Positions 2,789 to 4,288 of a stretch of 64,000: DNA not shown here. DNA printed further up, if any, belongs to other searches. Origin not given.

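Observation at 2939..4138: Phage-encoded 5-aminolevulinate synthase (Shemin pathway)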

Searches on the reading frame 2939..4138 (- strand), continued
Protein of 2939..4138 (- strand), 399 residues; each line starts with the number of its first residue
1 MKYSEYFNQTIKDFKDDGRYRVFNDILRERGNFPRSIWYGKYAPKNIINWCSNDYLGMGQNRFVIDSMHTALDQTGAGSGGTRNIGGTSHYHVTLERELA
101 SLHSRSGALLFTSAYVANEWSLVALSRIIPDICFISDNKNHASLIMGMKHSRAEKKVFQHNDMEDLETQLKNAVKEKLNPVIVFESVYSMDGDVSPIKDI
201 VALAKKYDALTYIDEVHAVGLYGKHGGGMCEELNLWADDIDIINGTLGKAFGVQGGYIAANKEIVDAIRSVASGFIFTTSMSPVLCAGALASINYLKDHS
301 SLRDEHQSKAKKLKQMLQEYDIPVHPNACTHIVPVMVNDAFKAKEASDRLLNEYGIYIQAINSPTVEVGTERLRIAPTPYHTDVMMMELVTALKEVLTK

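Call 13: find_homologous_proteins(query=window:2939-4138:-, max_evalue=1e-50)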
Query window:2939-4138:- (399 aa): 8000 proteins with E <= 1e-50 among 8000 candidates; the best 120 are listed.
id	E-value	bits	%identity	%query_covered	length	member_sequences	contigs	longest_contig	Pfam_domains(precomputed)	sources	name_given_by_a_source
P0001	2.5e-269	911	100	100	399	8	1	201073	PF00155.28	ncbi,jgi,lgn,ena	-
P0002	1.1e-259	879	96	100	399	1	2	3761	PF00155.28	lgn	-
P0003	1.4e-259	878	96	100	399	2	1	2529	PF00155.28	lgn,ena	-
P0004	4.9e-259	877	96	100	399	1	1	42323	PF00155.28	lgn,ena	-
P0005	2.6e-256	868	94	100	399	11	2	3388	PF00155.28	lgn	-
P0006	2.5e-246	835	91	100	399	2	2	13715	PF00155.28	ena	-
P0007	7.6e-234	794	85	99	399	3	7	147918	PF00155.28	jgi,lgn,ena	-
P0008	2.1e-232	789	85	100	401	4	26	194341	PF00155.28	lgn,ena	-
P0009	6.6e-232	787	85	99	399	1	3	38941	PF00155.28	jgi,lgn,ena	-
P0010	1.4e-228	777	83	99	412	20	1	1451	PF00155.28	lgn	-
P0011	3.8e-227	772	83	99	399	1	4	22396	PF00155.28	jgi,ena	-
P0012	6.8e-226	768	83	99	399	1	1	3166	PF00155.28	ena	-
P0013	7.4e-226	768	83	99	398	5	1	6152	PF00155.28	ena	-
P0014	2.2e-220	749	80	99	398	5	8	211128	PF00155.28,PF01053.27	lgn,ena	-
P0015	4.2e-220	749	80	99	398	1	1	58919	PF00155.28,PF01053.27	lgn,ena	-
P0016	5.7e-220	748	80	99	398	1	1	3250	PF00155.28,PF01053.27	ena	-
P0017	2.9e-219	746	80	99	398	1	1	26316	PF00155.28,PF01053.27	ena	-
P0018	7.6e-218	741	100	83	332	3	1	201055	PF00155.28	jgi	-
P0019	2.6e-217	739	79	100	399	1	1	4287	PF00155.28,PF00202.28,PF01053.27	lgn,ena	-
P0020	2.3e-216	736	79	99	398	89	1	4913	PF00155.28,PF01053.27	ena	-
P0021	5.2e-216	735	79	100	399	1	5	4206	PF00155.28,PF00202.28,PF01053.27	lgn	-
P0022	8.1e-216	734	79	99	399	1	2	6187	PF00155.28,PF00202.28,PF01053.27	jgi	jgi:5-aminolevulinate synthase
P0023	2.4e-214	730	79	99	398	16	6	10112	PF00155.28,PF01053.27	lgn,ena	-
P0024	1.1e-213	727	78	100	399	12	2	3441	PF00155.28,PF00202.28,PF01053.27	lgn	-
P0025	1.1e-212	724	78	100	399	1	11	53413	PF00155.28,PF00202.28,PF01053.27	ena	-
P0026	8.4e-212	721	79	99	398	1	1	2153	PF00155.28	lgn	-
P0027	2.3e-211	720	77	99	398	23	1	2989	PF00155.28,PF01053.27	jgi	-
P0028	2.5e-211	720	78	99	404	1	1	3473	PF00155.28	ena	-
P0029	3.4e-211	719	79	99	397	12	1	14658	PF00155.28,PF01053.27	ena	-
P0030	3.4e-211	719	78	99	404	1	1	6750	PF00155.28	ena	-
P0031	3.4e-211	719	78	99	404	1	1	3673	PF00155.28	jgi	jgi:5-aminolevulinate synthase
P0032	4.0e-211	719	79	99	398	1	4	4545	PF00155.28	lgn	-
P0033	8.0e-211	718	79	99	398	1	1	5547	PF00155.28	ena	-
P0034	1.1e-210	718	79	99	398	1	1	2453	PF00155.28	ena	-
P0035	1.2e-210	717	76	100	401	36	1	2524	PF00155.28,PF01053.27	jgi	jgi:5-aminolevulinate synthase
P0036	1.8e-210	717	79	99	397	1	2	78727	PF00155.28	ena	-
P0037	2.0e-210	717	77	99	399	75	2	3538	PF00155.28,PF00202.28,PF01053.27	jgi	-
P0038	2.8e-210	716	78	99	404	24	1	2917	PF00155.28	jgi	jgi:5-aminolevulinate synthase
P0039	4.7e-210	715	78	99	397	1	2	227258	PF00155.28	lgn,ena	-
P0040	6.2e-210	715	78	99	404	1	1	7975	PF00155.28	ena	-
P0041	6.2e-210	715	78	99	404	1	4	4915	PF00155.28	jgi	-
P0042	8.5e-210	715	78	99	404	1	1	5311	PF00155.28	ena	-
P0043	2.2e-209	713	78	99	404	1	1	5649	PF00155.28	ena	-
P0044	2.3e-209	713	78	99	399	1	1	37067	PF00155.28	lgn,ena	-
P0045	8.1e-209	711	77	99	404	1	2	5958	PF00155.28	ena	-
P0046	1.1e-208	711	77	99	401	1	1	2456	PF00155.28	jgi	-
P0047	1.1e-208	711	77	99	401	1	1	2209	PF00155.28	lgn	-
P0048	1.1e-208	711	77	99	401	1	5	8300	PF00155.28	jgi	-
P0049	1.1e-208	711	77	99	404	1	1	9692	PF00155.28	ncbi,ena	-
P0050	1.1e-208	711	77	99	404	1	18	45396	PF00155.28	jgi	-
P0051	1.4e-208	711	78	99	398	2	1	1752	PF00155.28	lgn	-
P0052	1.5e-208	711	77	99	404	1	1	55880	PF00155.28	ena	-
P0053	2.1e-208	710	77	99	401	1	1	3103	PF00155.28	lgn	-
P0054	2.1e-208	710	77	99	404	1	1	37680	PF00155.28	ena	-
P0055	2.8e-208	710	77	99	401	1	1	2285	PF00155.28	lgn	-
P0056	4.0e-208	709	77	99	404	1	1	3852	PF00155.28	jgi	-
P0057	5.8e-208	709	78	98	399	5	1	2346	PF00155.28,PF00202.28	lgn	-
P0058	5.8e-208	709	78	98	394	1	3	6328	PF00155.28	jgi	jgi:5-aminolevulinate synthase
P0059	7.7e-208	708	77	99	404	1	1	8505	PF00155.28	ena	-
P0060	8.9e-208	708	77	99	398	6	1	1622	PF00155.28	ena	-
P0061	1.5e-207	707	76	99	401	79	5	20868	PF00155.28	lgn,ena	-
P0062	1.5e-207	707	77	99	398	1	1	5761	PF00155.28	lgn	-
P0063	1.8e-207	707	78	99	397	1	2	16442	PF00155.28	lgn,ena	-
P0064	1.9e-207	707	77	99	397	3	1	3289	PF00155.28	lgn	-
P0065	2.0e-207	707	77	99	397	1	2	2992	PF00155.28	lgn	-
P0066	2.1e-207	707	77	99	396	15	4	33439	PF00155.28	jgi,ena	-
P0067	2.6e-207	706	77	99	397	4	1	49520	PF00155.28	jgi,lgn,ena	-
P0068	6.1e-207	705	78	98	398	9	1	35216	PF00155.28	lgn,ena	-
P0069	1.6e-206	704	76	99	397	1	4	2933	PF00155.28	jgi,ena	-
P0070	2.1e-206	703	77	99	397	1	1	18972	PF00155.28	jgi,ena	jgi:5-aminolevulinate synthase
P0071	2.2e-206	703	76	99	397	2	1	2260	PF00155.28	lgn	-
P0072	2.4e-206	703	75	99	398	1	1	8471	PF00155.28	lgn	-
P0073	2.7e-206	703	76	99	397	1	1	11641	PF00155.28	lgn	-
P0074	2.8e-206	703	76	99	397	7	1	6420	PF00155.28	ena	-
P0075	3.5e-206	703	76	99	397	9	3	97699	PF00155.28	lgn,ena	-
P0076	3.6e-206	703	78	99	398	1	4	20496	PF00155.28,PF00202.28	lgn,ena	-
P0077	8.3e-206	702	77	100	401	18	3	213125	PF00155.28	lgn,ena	-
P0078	9.1e-206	701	77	99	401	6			PF00155.28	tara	tara:strand:- start:4216 stop:5421 length:1206 start_codon:yes stop_codon:yes gene_type:complete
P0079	1.3e-205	701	78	99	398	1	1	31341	PF00155.28,PF00202.28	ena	-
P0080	1.3e-205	701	75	99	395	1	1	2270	PF00155.28,PF00202.28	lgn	-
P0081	1.3e-205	701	77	99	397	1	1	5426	PF00155.28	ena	-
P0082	1.3e-205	701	78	99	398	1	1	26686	PF00155.28,PF00202.28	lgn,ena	-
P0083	1.3e-205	701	77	99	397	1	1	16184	PF00155.28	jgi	jgi:5-aminolevulinate synthase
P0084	1.3e-205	701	76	99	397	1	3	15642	PF00155.28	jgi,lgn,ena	jgi:5-aminolevulinate synthase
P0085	1.4e-205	701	76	99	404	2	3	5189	PF00155.28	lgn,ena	-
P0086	1.8e-205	700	77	99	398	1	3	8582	PF00155.28,PF00202.28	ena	-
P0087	2.0e-205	700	76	99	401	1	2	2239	PF00155.28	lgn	-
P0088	2.1e-205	700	75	99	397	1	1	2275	PF00155.28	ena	-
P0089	2.5e-205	700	76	99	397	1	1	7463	PF00155.28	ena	-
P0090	2.9e-205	700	77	99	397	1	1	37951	PF00155.28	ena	-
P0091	3.6e-205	699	76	99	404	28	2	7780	PF00155.28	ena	-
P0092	4.1e-205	699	76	99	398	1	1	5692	PF00155.28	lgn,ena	-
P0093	4.1e-205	699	76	99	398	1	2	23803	PF00155.28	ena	-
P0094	5.3e-205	699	77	99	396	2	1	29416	PF00155.28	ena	-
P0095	5.8e-205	699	76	99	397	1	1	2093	PF00155.28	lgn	-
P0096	6.1e-205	699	75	99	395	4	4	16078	PF00155.28,PF00202.28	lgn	-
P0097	6.2e-205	699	77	99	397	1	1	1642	PF00155.28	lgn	-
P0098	6.4e-205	699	75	99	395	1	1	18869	PF00155.28,PF00202.28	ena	-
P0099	7.2e-205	698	76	99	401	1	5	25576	PF00155.28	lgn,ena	-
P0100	7.6e-205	698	77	99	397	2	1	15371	PF00155.28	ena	-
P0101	8.1e-205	698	77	100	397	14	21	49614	PF00155.28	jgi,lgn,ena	-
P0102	8.5e-205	698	76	99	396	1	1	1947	PF00155.28,PF00202.28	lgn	-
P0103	8.5e-205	698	77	99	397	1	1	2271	PF00155.28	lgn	-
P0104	1.1e-204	698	76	99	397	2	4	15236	PF00155.28,PF01053.27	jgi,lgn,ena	-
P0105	1.2e-204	698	77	99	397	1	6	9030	PF00155.28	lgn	-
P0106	1.7e-204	697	76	99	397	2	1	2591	PF00155.28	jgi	jgi:5-aminolevulinate synthase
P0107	2.0e-204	697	77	99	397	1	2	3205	PF00155.28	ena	-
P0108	2.7e-204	697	76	99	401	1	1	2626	PF00155.28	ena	-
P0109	3.3e-204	696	76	99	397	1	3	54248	PF00155.28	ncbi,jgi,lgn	jgi:5-aminolevulinate synthase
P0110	3.5e-204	696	76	99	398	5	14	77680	PF00155.28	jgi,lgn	jgi:5-aminolevulinate synthase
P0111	4.4e-204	696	75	99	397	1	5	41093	PF00155.28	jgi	jgi:5-aminolevulinate synthase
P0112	5.1e-204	696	75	99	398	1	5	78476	PF00155.28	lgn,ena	-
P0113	5.4e-204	696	75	99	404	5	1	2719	PF00155.28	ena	-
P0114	7.6e-204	695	76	98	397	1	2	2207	PF00155.28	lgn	-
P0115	8.1e-204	695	76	100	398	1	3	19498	PF00155.28,PF01053.27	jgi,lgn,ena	-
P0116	1.0e-203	695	76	99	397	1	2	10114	PF00155.28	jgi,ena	jgi:5-aminolevulinate synthase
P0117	1.1e-203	695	76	99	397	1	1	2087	PF00155.28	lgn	-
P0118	1.2e-203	694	75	99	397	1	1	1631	PF00155.28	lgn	-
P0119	1.4e-203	694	76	99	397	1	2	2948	PF00155.28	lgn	-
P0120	1.7e-203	694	75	99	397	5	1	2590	PF00155.28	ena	-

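Call 14: find_related_loci(query=window:2939-4138:-, collection=viral_contigs, flank=10000)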
Query window:2939-4138:- (399 aa) in viral_contigs; peptide patterns used: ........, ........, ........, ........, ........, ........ (x = any residue, [..] = any of these).
291 stretches matched a pattern; 291 encode a relative of the query (tblastn E <= 1e-3); the best 80 are kept; 80 distinct loci.
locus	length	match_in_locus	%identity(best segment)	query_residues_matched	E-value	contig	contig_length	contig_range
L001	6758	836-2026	90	1-397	0e+0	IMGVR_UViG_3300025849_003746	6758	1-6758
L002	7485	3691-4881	90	1-397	0e+0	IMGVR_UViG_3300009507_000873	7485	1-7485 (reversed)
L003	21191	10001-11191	85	1-397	0e+0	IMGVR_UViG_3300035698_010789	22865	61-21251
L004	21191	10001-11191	85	1-397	0e+0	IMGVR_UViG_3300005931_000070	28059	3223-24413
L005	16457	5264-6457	85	1-398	0e+0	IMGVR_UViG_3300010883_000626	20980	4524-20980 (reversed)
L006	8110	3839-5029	85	1-397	0e+0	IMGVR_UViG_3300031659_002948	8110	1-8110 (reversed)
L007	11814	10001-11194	85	1-398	0e+0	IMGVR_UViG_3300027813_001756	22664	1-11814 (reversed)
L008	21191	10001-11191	84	1-397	0e+0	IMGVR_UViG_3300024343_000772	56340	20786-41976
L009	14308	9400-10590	84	1-397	0e+0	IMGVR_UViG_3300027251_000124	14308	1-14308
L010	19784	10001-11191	84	1-397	0e+0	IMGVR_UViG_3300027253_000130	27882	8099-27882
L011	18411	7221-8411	83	1-397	0e+0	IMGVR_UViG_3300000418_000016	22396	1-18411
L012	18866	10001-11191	81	1-397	0e+0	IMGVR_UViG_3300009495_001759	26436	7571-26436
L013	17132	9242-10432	80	1-397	0e+0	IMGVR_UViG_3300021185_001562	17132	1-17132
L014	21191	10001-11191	80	1-397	0e+0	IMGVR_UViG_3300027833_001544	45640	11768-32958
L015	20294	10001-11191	80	1-397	0e+0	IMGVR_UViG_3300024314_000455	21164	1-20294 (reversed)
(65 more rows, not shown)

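Call 23: list_cluster_members(proteins=[P0001])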
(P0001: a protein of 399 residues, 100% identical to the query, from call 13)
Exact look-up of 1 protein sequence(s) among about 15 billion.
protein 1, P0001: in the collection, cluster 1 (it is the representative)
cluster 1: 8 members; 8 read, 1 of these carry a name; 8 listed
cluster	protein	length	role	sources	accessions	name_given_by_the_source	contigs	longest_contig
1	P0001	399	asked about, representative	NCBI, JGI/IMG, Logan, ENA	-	-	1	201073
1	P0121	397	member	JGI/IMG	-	5-aminolevulinate synthase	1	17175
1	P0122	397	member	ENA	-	-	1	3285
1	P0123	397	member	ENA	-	-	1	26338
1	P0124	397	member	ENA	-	-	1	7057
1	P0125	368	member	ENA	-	-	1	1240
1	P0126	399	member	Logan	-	-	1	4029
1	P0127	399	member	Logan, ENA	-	-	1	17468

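Call 26: find_encoding_contigs(protein=P0001, flank=3000, max_places=4)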
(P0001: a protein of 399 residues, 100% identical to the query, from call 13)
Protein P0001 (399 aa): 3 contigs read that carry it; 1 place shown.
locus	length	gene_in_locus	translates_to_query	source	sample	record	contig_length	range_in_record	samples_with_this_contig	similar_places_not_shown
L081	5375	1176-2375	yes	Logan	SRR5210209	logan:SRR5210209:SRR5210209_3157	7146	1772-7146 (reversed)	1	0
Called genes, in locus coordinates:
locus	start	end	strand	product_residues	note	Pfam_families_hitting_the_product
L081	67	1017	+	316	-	PF06067:DUF932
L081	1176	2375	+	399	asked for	PF00155:Aminotran_1_2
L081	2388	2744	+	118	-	-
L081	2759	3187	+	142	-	PF01583:APS_kinase (weak), PF13238:AAA_18, PF13521:AAA_28 (weak), PF13671:AAA_33 (weak)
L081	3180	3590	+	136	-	-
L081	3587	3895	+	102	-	PF11126:Phage_DsbA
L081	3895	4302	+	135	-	-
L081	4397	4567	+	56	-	-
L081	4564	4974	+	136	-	PF07681:DoxX (faint)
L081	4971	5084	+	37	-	-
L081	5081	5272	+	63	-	-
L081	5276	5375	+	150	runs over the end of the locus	PF00127:Copper-bind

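Call 27: search_solved_structures(query=window:2939-4138:-, max_evalue=1e-100, show_alignments=3)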
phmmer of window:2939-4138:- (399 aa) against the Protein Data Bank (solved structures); distinct sequences matched with E-value up to 1e-100: 5.
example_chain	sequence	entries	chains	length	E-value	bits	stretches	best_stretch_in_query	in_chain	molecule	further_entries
7x98_A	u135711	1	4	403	1.9e-126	425.4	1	1-398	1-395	5-aminolevulinate synthase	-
2bwn_A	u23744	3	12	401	1.9e-115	389.2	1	2-390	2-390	5-AMINOLEVULINATE SYNTHASE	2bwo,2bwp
5qqq_B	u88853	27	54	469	1.1e-106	360.3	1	2-393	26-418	5-aminolevulinate synthase, erythroid-specific, mitochondrial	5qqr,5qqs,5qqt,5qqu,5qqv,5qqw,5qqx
8eim_A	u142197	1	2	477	2.8e-104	352.4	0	12-234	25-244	5-aminolevulinate synthase, mitochondrial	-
5txr_B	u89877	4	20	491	3.2e-104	352.2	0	12-234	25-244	5-aminolevulinate synthase, mitochondrial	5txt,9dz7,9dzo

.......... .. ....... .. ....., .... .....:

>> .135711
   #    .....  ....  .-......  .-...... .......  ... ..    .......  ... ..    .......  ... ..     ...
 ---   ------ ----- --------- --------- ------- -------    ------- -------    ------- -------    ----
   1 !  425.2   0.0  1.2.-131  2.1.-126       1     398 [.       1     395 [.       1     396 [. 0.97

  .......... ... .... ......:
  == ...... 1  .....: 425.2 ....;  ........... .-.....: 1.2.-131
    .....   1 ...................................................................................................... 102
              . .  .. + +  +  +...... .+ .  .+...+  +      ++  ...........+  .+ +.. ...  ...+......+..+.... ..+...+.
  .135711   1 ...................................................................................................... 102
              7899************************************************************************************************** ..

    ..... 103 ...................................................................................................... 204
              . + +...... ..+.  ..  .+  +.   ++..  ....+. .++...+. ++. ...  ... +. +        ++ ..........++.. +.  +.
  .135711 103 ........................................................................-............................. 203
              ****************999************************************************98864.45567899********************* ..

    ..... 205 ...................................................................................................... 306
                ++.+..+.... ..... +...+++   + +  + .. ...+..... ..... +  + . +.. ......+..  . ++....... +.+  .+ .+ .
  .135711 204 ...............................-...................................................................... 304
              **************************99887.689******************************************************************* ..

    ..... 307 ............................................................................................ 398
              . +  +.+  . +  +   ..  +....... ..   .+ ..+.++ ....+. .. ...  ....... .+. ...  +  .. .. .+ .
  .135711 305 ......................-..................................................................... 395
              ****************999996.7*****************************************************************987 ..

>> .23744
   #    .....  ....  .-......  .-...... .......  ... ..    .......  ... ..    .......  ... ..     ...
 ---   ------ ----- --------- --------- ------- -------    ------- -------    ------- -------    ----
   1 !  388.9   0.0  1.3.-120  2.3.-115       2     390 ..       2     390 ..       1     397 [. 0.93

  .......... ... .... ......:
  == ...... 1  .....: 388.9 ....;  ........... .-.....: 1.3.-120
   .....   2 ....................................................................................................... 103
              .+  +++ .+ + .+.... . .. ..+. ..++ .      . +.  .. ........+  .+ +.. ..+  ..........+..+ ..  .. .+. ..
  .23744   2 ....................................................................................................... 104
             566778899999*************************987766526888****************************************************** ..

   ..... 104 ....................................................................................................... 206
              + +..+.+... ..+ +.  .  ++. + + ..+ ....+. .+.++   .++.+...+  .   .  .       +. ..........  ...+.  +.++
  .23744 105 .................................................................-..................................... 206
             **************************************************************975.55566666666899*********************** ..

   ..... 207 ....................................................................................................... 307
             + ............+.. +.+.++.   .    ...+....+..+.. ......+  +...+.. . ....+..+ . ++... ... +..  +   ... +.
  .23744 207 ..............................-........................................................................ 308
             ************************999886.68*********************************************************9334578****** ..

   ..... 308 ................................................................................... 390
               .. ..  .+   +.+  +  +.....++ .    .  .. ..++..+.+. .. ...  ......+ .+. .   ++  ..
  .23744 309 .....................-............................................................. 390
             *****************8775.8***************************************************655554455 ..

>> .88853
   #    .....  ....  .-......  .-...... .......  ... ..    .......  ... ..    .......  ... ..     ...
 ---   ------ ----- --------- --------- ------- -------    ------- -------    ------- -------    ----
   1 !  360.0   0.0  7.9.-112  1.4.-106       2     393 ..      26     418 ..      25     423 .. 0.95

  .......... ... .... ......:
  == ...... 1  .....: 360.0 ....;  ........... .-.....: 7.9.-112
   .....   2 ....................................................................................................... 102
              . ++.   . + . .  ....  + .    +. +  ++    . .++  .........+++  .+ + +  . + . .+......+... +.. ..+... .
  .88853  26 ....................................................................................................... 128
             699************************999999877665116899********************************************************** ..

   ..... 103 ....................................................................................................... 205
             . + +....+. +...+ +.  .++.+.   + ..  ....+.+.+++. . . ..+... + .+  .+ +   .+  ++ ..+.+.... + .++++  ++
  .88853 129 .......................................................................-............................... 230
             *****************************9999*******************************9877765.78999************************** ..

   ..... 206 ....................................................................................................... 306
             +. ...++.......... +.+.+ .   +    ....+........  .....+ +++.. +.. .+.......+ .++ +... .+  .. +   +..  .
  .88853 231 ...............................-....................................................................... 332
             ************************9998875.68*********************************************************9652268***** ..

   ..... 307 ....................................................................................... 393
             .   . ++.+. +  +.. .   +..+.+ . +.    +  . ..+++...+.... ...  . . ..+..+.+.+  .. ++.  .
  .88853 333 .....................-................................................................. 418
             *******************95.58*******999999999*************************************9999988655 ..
